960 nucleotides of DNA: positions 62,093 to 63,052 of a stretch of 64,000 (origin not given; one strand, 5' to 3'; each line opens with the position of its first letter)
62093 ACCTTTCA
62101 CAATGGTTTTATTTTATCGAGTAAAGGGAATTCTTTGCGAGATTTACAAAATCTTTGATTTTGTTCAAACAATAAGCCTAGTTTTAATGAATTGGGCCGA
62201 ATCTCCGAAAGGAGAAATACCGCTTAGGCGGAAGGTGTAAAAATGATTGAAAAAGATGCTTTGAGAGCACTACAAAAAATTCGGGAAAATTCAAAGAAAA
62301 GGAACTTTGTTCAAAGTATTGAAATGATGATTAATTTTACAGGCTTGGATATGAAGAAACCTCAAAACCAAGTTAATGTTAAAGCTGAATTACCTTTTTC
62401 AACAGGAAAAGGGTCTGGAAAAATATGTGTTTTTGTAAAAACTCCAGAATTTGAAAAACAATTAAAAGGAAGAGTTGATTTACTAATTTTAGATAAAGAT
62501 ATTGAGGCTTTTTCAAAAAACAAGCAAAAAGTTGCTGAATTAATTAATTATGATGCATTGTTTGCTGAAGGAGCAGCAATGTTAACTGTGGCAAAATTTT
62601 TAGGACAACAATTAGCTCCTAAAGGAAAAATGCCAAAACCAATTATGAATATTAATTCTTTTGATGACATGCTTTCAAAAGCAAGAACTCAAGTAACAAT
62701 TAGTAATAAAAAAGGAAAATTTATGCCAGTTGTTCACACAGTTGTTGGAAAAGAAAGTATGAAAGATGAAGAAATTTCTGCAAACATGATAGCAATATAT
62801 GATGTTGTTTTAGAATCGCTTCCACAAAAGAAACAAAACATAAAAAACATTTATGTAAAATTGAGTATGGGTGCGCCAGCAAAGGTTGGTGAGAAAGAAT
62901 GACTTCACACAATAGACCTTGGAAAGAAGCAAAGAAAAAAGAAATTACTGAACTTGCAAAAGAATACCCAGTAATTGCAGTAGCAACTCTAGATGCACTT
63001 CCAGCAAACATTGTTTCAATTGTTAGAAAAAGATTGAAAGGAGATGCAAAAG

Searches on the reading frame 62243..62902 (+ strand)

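Call 66: search_protein_families(library=pfam, proteins=[window:62243-62902:+], max_evalue=0.001)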
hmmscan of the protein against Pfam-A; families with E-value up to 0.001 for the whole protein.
window:62243-62902:+ (219 aa): 1 family
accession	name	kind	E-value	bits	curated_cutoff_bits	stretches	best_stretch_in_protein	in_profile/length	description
PF00687.26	Ribosomal_L1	-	4.1e-35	121.6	32.2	1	17-210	4-197/198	Ribosomal protein L1p/L10e family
